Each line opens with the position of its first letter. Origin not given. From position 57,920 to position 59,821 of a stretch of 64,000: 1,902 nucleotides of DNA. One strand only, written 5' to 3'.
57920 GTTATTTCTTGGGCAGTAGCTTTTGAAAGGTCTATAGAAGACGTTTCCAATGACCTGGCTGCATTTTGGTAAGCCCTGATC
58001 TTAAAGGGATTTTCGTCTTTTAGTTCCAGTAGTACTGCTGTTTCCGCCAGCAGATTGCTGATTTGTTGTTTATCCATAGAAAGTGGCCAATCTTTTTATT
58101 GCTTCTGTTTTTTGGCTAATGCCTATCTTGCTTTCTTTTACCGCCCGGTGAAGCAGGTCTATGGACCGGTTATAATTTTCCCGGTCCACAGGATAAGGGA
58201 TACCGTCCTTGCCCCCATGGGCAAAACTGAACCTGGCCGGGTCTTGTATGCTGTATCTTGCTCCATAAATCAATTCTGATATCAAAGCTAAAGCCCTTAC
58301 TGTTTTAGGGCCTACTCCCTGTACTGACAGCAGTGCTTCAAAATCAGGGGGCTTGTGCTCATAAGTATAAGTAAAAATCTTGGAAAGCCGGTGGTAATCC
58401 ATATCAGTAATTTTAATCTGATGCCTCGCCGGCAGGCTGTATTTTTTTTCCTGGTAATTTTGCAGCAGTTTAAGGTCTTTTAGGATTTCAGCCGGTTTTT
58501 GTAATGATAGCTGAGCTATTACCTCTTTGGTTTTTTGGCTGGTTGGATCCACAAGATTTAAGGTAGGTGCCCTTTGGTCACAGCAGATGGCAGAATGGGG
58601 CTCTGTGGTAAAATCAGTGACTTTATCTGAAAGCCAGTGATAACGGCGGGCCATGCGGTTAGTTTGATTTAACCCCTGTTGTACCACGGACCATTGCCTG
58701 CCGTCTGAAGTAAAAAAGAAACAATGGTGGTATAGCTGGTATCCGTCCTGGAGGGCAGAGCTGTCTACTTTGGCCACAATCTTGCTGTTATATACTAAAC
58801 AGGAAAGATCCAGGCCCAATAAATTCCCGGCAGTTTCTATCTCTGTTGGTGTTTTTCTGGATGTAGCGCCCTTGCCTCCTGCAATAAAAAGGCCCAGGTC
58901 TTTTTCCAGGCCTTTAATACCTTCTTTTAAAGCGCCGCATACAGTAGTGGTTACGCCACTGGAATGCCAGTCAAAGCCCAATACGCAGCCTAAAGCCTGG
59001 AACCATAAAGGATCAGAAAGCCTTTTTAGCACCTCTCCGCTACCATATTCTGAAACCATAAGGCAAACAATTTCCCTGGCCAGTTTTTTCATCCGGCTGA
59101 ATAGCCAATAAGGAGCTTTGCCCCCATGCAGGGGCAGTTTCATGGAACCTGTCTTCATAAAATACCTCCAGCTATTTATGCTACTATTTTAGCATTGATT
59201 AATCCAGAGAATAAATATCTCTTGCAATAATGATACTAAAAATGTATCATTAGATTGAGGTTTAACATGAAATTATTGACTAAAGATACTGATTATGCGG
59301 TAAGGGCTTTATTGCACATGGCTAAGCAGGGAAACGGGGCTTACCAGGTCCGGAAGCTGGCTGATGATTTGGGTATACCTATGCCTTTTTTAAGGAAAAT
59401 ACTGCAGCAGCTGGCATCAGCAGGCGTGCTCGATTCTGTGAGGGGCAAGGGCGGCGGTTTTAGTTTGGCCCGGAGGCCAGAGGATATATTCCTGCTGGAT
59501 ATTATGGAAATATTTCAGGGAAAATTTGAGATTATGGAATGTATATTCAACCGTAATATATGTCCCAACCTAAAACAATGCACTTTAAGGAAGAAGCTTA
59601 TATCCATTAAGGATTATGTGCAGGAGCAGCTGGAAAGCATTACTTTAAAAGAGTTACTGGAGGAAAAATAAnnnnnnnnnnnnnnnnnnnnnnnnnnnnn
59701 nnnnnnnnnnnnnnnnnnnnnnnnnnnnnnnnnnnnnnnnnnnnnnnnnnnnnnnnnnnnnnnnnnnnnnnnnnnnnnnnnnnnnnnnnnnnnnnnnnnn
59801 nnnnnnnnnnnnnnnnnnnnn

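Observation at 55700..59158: DUF763-like gene co-operonic with PolX and endonuclease III: candidate new base-excision-repair component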

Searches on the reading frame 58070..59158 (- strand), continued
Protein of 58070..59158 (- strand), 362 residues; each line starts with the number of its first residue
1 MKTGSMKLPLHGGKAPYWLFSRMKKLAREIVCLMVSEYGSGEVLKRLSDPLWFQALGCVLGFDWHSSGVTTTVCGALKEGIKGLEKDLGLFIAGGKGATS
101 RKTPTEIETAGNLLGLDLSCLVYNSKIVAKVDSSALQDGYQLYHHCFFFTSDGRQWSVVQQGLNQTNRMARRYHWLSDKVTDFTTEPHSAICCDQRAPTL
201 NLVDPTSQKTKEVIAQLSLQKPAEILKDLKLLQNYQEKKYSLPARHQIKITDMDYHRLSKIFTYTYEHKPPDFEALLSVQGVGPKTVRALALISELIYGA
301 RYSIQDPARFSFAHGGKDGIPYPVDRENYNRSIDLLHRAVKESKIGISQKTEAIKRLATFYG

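Call 82: find_homologous_proteins(query=L063:8806-9900:+, max_evalue=1e-50)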
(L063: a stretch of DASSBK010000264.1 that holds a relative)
Query L063:8806-9900:+ (365 aa): 7998 proteins with E <= 1e-50 among 8000 candidates; the best 120 are listed.
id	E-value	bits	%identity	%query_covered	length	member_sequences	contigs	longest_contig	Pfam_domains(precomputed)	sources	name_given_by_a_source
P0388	4.0e-213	725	90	100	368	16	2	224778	PF05559.17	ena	-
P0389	2.4e-208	710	88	100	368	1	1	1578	PF05559.17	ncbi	-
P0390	9.9e-199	678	90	94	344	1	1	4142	PF05559.17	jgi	jgi:hypothetical protein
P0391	1.2e-192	658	81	100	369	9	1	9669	PF05559.17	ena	-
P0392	2.1e-181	621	77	100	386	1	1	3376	PF05559.17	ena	-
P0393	8.8e-166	570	73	99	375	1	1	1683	PF05559.17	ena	-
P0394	9.5e-166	569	71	99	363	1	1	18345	PF05559.17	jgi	jgi:hypothetical protein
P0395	1.7e-165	569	73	99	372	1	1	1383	PF05559.17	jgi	-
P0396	1.5e-163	562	72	99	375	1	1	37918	PF05559.17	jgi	jgi:uncharacterized protein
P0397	8.4e-162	556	70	99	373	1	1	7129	PF05559.17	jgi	-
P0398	2.5e-160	552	70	98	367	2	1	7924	PF05559.17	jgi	-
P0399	5.0e-160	551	69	99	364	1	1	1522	PF05559.17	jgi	jgi:hypothetical protein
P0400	8.2e-160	550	67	99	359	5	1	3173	PF05559.17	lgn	-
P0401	1.3e-159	549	69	98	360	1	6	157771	PF05559.17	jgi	jgi:uncharacterized protein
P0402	7.7e-159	547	67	99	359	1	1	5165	PF05559.17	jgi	jgi:hypothetical protein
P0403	1.6e-158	546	69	99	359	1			PF05559.17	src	-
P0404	3.8e-158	544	67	99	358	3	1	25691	PF05559.17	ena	-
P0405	4.7e-158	544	69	100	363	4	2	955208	PF05559.17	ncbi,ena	-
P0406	4.9e-158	544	68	99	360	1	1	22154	PF05559.17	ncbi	ncbi:MAG: DUF763 domain-containing protein [Gemmatimonadaceae bacterium]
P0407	6.3e-158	544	67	99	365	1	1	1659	PF05559.17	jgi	jgi:hypothetical protein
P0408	6.4e-158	544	68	99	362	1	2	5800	PF05559.17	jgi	jgi:uncharacterized protein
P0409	6.7e-158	544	65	99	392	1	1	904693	PF05559.17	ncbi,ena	-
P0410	1.1e-157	543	68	99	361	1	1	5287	PF05559.17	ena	-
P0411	1.9e-157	542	68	99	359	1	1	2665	PF05559.17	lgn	-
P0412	2.2e-157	542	67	99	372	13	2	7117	PF05559.17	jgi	jgi:uncharacterized protein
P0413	3.7e-157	541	67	99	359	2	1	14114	PF05559.17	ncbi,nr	ncbi:MAG: DUF763 domain-containing protein [Gemmatimonadota bacterium]|nr:DUF763 domain-containing p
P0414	4.3e-157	541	69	99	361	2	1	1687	PF05559.17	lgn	-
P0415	1.0e-156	540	68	100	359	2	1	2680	PF05559.17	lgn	-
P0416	1.0e-156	540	68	100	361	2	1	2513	PF05559.17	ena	-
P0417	1.2e-156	539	69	99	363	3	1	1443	PF05559.17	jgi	jgi:hypothetical protein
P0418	1.4e-156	539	66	100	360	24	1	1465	PF05559.17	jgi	jgi:hypothetical protein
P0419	1.4e-156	539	68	98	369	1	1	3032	PF05559.17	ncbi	-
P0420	1.7e-156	539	66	99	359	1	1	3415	PF05559.17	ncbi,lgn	-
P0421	2.0e-156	539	66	99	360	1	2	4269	PF05559.17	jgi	jgi:uncharacterized protein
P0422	2.3e-156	539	69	98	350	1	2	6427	PF05559.17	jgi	jgi:hypothetical protein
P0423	2.4e-156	539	65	99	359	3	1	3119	PF05559.17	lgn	-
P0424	2.5e-156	538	69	98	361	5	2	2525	PF05559.17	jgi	jgi:uncharacterized protein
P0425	2.5e-156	538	67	99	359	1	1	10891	PF05559.17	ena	-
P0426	5.5e-156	537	67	99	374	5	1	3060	PF05559.17,PF00633.30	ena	-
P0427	5.6e-156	537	68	100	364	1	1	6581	PF05559.17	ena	-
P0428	5.6e-156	537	66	99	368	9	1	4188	PF05559.17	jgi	jgi:uncharacterized protein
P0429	6.0e-156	537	68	100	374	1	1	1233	PF05559.17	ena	-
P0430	6.3e-156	537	67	99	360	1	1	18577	PF05559.17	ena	-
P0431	6.3e-156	537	68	99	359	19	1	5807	PF05559.17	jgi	jgi:uncharacterized protein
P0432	7.1e-156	537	66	100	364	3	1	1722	PF05559.17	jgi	jgi:hypothetical protein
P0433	1.0e-155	536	67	99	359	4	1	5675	PF05559.17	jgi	jgi:uncharacterized protein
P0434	1.0e-155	536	69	99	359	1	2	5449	PF05559.17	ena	-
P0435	1.1e-155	536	-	-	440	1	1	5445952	PF05559.17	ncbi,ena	-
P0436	1.1e-155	536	-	-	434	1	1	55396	PF05559.17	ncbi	-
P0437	1.2e-155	536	68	99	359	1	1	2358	PF05559.17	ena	-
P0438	1.3e-155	536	69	98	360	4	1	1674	PF05559.17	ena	-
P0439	1.3e-155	536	69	99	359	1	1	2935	PF05559.17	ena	-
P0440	1.4e-155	536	66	99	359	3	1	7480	PF05559.17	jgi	-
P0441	1.4e-155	536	65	99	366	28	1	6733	PF05559.17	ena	-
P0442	1.7e-155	536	67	99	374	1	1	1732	PF05559.17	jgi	jgi:hypothetical protein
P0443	2.0e-155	535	69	99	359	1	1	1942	PF05559.17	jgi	jgi:hypothetical protein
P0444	2.2e-155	535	68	99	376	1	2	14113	PF05559.17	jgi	jgi:uncharacterized protein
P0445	2.5e-155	535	68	99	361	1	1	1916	PF05559.17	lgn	-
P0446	2.5e-155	535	66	99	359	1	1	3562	PF05559.17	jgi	jgi:uncharacterized protein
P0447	3.1e-155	535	68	99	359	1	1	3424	PF05559.17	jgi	jgi:hypothetical protein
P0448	3.3e-155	535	68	99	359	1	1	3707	PF05559.17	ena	-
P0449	3.6e-155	535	68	98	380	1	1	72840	PF05559.17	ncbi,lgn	-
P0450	4.0e-155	534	69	98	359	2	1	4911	PF05559.17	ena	-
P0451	4.2e-155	534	66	99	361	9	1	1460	PF05559.17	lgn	-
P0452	4.4e-155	534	70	97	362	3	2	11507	PF05559.17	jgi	jgi:uncharacterized protein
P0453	5.5e-155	534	67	98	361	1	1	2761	PF05559.17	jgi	jgi:hypothetical protein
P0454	5.8e-155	534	67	99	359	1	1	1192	PF05559.17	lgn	-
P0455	6.2e-155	534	68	99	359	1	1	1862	PF05559.17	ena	-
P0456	6.2e-155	534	68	99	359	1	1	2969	PF05559.17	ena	-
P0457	7.5e-155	534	67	99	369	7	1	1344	PF05559.17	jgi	jgi:hypothetical protein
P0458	7.7e-155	534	69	98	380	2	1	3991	PF05559.17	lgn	-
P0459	7.8e-155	534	65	99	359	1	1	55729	PF05559.17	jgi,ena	-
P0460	8.6e-155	533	68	99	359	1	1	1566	PF05559.17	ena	-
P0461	9.0e-155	533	65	99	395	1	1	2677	PF05559.17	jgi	jgi:hypothetical protein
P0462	9.2e-155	533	65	99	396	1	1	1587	PF05559.17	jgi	-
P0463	9.9e-155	533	68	99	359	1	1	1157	PF05559.17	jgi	-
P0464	1.2e-154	533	68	99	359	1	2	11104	PF05559.17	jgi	-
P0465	1.2e-154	533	67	99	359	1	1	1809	PF05559.17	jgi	jgi:hypothetical protein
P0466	1.6e-154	533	68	99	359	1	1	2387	PF05559.17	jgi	-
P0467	1.8e-154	532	68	99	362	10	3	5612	PF05559.17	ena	-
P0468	2.2e-154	532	68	99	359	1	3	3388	PF05559.17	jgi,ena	-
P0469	2.2e-154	532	66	100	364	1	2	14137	PF05559.17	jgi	jgi:uncharacterized protein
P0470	2.3e-154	532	68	99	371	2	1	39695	PF05559.17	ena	-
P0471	2.4e-154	532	69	99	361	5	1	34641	PF05559.17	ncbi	-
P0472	2.4e-154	532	67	99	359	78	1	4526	PF05559.17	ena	-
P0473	2.6e-154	532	67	98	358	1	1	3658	PF05559.17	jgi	jgi:hypothetical protein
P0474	2.7e-154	532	66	99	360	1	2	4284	PF05559.17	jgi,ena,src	-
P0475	2.7e-154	532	67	99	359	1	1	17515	PF05559.17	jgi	jgi:hypothetical protein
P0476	2.8e-154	532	68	99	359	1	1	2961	PF05559.17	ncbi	-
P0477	3.2e-154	532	69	98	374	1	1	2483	PF05559.17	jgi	jgi:uncharacterized protein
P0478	3.3e-154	531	69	99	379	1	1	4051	PF05559.17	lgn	-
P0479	3.4e-154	531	67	99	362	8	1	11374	PF05559.17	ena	-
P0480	3.6e-154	531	65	99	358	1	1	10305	PF05559.17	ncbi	ncbi:MAG TPA: DUF763 domain-containing protein [Gemmatimonadaceae bacterium]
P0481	3.8e-154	531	65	100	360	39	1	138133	PF05559.17,PF00633.30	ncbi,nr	ncbi:MAG: DUF763 domain-containing protein [Gemmatimonadota bacterium]|nr:DUF763 domain-containing p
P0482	4.0e-154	531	67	98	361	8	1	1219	PF05559.17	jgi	jgi:uncharacterized protein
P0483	4.2e-154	531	66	99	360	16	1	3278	PF05559.17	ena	-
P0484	4.4e-154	531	67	99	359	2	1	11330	PF05559.17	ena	-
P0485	4.4e-154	531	68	99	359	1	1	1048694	PF05559.17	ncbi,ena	-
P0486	4.7e-154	531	67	99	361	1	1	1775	PF05559.17,PF00633.30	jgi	jgi:hypothetical protein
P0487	5.3e-154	531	68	99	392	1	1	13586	PF05559.17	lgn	-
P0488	5.4e-154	531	67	99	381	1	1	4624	PF05559.17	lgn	-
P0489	5.8e-154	531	67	99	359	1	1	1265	PF05559.17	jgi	jgi:hypothetical protein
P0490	5.8e-154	531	67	99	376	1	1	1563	PF05559.17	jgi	jgi:hypothetical protein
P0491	5.9e-154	531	67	99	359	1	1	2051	PF05559.17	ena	-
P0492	6.6e-154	530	66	99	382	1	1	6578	PF05559.17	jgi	jgi:hypothetical protein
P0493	6.8e-154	530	66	99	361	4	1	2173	PF05559.17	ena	-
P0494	7.2e-154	530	68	99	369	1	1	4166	PF05559.17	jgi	jgi:uncharacterized protein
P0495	7.5e-154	530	68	99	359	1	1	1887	PF05559.17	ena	-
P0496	8.1e-154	530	60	99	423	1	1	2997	PF05559.17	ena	-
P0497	9.2e-154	530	66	99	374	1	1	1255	PF05559.17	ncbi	-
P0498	1.0e-153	530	65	99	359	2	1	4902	PF05559.17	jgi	jgi:hypothetical protein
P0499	1.1e-153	530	67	98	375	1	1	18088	PF05559.17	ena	-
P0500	1.1e-153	530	-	-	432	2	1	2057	PF05559.17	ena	-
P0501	1.2e-153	530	66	99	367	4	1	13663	PF05559.17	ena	-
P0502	1.2e-153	530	67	99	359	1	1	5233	PF05559.17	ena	-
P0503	1.4e-153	529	66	99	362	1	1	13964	PF05559.17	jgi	jgi:hypothetical protein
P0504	1.4e-153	529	68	98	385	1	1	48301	PF05559.17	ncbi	ncbi:MAG TPA: DUF763 domain-containing protein [Longimicrobiales bacterium]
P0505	1.5e-153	529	67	99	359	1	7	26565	PF05559.17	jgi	jgi:uncharacterized protein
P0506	1.5e-153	529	66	100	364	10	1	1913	PF05559.17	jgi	jgi:uncharacterized protein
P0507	1.9e-153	529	67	99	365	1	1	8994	PF05559.17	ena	-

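Call 83: find_encoding_contigs(protein=P0388, flank=4000, max_places=2)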
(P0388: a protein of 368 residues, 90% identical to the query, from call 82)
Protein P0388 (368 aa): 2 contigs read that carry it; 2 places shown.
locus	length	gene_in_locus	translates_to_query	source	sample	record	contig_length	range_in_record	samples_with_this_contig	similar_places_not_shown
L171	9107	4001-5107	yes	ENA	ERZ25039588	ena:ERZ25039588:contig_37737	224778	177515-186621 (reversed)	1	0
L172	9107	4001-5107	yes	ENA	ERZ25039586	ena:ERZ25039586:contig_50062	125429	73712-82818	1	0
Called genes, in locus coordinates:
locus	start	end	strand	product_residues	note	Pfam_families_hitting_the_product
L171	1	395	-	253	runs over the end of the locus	PF00501:AMP-binding, PF23562:AMP-binding_C_3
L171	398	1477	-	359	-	PF00501:AMP-binding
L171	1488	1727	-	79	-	-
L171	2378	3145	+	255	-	PF14520:HHH_5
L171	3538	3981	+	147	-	-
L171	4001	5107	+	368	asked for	PF05559:DUF763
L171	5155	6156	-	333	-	PF14870:PSII_BNR (faint), PF25852:DUF6242_C (faint), PF15902:Sortilin-Vps10 (faint), PF02012:BNR (faint)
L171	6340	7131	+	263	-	PF01012:ETF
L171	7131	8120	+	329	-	PF01012:ETF, PF00766:ETF_alpha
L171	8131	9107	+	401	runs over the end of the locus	PF02445:NadA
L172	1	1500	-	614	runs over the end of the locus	PF00501:AMP-binding, PF23562:AMP-binding_C_3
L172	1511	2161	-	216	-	-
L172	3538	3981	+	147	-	-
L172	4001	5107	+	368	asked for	PF05559:DUF763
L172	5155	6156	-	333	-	PF14870:PSII_BNR (faint), PF25852:DUF6242_C (faint), PF15902:Sortilin-Vps10 (faint)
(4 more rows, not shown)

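Call 84: find_encoding_contigs(protein=P0391, flank=4000, max_places=1)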
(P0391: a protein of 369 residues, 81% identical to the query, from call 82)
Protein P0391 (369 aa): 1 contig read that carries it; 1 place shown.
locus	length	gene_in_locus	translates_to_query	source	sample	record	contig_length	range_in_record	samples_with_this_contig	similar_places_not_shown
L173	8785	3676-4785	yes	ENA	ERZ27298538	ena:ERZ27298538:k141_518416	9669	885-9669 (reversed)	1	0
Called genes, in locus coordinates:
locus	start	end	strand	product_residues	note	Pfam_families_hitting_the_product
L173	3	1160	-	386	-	?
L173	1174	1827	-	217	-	-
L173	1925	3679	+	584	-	PF14716:HHH_8, PF14520:HHH_5, PF14791:DNA_pol_B_thumb, PF02811:PHP (weak)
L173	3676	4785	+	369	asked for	PF05559:DUF763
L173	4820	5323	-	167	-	PF00440:TetR_N, PF13977:TetR_C_6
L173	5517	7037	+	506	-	PF00144:Beta-lactamase, PF11954:DUF3471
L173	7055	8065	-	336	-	PF15902:Sortilin-Vps10 (faint)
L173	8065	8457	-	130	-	PF01850:PIN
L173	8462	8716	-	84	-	PF07704:PSK_trans_fac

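Call 85: find_encoding_contigs(protein=P0396, flank=4000, max_places=1)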
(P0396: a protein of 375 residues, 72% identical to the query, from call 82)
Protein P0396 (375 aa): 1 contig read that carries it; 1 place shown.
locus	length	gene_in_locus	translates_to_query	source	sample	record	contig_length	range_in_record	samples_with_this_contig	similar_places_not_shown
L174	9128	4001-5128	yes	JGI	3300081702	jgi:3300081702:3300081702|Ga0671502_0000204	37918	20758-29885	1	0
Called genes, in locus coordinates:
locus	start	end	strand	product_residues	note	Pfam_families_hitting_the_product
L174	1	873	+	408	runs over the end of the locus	PF07980:SusD_RagB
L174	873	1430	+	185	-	-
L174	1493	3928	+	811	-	PF14326:DUF4384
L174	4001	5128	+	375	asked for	PF05559:DUF763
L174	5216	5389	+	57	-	-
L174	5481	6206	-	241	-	PF00702:Hydrolase, PF12710:HAD (weak), PF13419:HAD_2, PF13242:Hydrolase_like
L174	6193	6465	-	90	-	PF10041:DUF2277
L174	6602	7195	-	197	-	-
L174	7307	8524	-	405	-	-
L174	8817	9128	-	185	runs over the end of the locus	-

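Call 86: find_encoding_contigs(protein=P0394, flank=4000, max_places=1)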
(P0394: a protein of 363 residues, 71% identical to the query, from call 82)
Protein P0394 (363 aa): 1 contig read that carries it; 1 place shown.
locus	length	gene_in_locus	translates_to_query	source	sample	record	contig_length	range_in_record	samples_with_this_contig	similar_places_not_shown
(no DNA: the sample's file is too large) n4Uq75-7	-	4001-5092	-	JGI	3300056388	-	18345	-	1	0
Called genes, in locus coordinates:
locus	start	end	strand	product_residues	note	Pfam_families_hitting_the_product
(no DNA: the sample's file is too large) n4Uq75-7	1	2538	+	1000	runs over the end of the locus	PF13620:CarboxypepD_reg, PF13715:CarbopepD_reg_2, PF07715:Plug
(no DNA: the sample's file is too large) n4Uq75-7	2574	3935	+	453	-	PF07980:SusD_RagB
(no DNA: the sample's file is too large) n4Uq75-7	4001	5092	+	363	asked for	PF05559:DUF763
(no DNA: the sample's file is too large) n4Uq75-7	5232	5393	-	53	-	-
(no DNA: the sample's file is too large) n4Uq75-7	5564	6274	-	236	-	PF00027:cNMP_binding, PF13545:HTH_Crp_2, PF00325:Crp (weak)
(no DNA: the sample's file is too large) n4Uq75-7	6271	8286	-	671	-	PF02163:Peptidase_M50 (weak), PF25973:BSH_CzcB (weak)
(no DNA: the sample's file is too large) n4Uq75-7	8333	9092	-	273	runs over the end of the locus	PF26077:BSH_Fcp1 (faint), PF00364:Biotin_lipoyl (faint), PF25917:BSH_RND (weak), PF25919:BSH_CusB (weak), PF25973:BSH_CzcB, PF25954:Beta-barrel_RND_2 (weak)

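Call 89: find_encoding_contigs(protein=P0005, flank=6000, max_places=1)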
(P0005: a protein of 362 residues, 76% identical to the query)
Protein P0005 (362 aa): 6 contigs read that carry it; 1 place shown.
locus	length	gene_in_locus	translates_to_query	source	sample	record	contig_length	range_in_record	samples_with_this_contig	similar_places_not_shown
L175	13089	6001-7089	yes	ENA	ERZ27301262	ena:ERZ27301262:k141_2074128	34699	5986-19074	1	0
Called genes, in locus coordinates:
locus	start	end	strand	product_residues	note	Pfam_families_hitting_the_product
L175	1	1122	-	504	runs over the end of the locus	PF13487:HD_5, PF01966:HD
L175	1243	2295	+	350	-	PF04055:Radical_SAM, PF13353:Fer4_12 (weak)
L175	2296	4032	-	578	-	PF02811:PHP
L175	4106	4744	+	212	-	PF01135:PCMT, PF00398:RrnaAD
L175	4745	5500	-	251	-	PF00037:Fer4 (weak), PF12837:Fer4_6, PF13237:Fer4_10, PF14697:Fer4_21 (weak), PF25160:LdpA_Fe-S-bd (faint), PF12838:Fer4_7 (weak), PF13187:Fer4_9 (weak), PF27217:AF_0155, +1 more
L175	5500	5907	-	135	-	PF02082:Rrf2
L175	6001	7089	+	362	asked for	PF05559:DUF763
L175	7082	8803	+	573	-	PF14716:HHH_8, PF14520:HHH_5 (weak), PF14791:DNA_pol_B_thumb, PF02811:PHP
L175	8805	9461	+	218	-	PF00730:HhH-GPD, PF00633:HHH (weak)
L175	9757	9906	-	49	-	-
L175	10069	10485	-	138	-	PF01402:RHH_1, PF08753:NikR_C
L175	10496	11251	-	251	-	PF13489:Methyltransf_23 (weak), PF13649:Methyltransf_25, PF13847:Methyltransf_31, PF08241:Methyltransf_11, PF08242:Methyltransf_12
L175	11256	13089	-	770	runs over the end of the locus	PF02463:SMC_N (weak), PF13514:AAA_27 (faint)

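Call 90: find_encoding_contigs(protein=P0019, flank=6000, max_places=1)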
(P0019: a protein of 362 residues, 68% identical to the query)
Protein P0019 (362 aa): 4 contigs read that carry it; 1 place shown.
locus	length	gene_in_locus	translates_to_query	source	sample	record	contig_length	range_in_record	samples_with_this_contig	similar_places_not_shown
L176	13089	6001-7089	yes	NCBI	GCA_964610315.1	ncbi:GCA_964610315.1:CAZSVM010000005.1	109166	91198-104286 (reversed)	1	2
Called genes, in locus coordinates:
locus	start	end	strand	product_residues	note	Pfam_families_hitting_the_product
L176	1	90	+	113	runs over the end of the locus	PF12844:HTH_19 (weak), PF13443:HTH_26, PF01381:HTH_3 (weak)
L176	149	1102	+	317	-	PF13353:Fer4_12 (faint), PF04055:Radical_SAM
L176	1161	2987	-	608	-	PF14791:DNA_pol_B_thumb, PF02811:PHP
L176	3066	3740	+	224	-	PF01135:PCMT, PF00398:RrnaAD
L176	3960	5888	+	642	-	PF05157:MshEN (faint), PF00535:Glycos_transf_2, PF13641:Glyco_tranf_2_3, PF13632:Glyco_trans_2_3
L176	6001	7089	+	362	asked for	PF05559:DUF763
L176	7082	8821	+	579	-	PF14716:HHH_8, PF14520:HHH_5 (weak), PF14791:DNA_pol_B_thumb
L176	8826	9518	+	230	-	PF22175:Ogg-HhH (weak), PF00730:HhH-GPD, PF00633:HHH (weak)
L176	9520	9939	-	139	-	PF01402:RHH_1, PF08753:NikR_C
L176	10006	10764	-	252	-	PF05175:MTS (weak), PF13489:Methyltransf_23, PF13847:Methyltransf_31, PF08241:Methyltransf_11, PF08242:Methyltransf_12, PF13649:Methyltransf_25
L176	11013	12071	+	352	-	PF00149:Metallophos, PF12850:Metallophos_2 (weak)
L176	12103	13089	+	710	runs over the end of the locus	-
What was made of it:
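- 58070..58077 (-): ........: 8-nt overlap of the DUF763 stop with the PolX start (translational coupling). L175 and L176 have the same 8-nt overlap in their gene coordinates (calls 89, 90).
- Checked: L175 and L176 show the same 8-nt overlap in their gene coordinates (calls 89, 90).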

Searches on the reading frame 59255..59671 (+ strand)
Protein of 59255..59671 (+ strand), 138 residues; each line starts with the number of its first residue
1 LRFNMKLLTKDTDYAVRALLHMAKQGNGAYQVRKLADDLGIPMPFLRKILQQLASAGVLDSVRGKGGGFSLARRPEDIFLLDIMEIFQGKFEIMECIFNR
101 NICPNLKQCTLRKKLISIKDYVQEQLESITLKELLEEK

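Call 3: search_protein_families(library=pfam, proteins=[window:59255-59671:+], max_evalue=0.01)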
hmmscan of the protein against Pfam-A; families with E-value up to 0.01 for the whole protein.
window:59255-59671:+ (138 aa): 3 families
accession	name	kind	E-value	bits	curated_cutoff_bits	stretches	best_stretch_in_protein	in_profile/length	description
PF02082.26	Rrf2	-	2.5e-35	122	30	1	8-136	1-131/132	Iron-dependent Transcriptional regulator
PF00392.27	GntR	-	0.0062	16.6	27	0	32-66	27-61/64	Bacterial regulatory proteins, gntR family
PF01978.25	TrmB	-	0.009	16.3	25.6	0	14-65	9-58/68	Sugar-specific transcriptional regulator TrmB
